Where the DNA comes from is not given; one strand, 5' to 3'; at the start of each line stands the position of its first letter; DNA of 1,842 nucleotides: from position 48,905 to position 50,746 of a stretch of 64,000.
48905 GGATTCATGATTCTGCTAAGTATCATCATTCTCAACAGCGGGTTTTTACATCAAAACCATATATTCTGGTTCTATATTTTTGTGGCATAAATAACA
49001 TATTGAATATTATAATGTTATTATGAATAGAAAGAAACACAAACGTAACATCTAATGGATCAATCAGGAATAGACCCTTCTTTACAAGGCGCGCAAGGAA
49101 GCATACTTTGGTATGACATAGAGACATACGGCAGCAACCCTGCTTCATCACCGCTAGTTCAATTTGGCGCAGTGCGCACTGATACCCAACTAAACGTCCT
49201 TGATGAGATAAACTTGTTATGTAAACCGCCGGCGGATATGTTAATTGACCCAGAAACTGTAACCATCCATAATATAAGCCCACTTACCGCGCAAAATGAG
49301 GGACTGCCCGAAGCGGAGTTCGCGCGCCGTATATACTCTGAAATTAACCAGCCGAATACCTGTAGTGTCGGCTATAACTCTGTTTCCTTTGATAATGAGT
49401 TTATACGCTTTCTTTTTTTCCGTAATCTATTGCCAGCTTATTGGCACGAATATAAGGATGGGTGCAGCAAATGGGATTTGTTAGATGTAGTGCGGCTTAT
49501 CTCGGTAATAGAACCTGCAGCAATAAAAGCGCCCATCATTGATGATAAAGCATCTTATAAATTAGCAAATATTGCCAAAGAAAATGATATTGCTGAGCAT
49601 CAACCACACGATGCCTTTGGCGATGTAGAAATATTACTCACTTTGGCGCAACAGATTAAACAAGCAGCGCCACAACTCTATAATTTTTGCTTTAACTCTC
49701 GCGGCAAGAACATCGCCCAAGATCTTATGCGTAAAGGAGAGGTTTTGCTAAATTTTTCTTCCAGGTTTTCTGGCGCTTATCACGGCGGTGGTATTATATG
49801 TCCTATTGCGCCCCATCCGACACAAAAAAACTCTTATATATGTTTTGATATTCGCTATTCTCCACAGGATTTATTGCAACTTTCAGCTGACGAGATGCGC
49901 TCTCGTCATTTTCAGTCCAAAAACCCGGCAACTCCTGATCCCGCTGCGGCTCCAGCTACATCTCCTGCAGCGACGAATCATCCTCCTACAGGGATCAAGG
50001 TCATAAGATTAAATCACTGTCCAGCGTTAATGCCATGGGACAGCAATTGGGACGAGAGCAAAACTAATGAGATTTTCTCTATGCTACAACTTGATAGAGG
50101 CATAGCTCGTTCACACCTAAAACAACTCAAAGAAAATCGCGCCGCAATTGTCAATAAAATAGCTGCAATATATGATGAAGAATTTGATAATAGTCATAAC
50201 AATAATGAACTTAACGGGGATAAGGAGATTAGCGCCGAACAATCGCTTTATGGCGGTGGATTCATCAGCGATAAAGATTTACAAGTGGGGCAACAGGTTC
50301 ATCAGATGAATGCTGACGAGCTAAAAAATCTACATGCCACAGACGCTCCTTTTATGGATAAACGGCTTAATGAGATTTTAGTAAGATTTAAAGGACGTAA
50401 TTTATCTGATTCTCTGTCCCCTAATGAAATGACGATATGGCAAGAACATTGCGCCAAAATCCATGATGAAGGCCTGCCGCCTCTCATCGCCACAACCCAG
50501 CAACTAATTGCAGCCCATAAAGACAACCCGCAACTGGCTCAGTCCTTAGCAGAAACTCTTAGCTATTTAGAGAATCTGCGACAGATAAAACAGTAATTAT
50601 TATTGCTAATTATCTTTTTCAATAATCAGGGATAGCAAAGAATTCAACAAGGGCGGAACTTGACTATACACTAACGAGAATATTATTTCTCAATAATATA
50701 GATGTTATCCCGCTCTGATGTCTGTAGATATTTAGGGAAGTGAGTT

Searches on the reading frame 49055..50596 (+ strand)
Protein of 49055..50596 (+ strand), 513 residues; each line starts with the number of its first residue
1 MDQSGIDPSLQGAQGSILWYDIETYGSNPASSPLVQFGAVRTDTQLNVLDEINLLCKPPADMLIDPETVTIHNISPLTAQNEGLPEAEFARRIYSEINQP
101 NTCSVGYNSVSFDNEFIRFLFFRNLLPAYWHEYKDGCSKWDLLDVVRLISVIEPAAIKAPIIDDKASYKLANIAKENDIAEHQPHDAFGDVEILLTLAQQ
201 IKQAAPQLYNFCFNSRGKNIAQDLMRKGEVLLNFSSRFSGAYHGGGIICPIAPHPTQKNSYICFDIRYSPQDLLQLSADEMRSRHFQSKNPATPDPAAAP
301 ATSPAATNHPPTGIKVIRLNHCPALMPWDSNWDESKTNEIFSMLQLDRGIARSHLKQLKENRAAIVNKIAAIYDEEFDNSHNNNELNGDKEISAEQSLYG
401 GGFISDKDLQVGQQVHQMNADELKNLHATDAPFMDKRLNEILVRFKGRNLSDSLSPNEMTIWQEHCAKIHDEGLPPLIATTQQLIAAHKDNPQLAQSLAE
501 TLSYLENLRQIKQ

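Call 46: search_protein_families(library=pfam, proteins=[window:49055-50596:+], max_evalue=0.0001)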
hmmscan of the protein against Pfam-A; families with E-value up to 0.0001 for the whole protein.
window:49055-50596:+ (513 aa): 2 families
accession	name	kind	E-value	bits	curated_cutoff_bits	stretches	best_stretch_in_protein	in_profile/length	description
PF08411.15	Exonuc_X-T_C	-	1.6e-43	149.3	27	1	217-506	2-268/269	Exonuclease C-terminal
PF00929.31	RNase_T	-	4.8e-17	63.4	24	1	18-196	1-162/164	Exonuclease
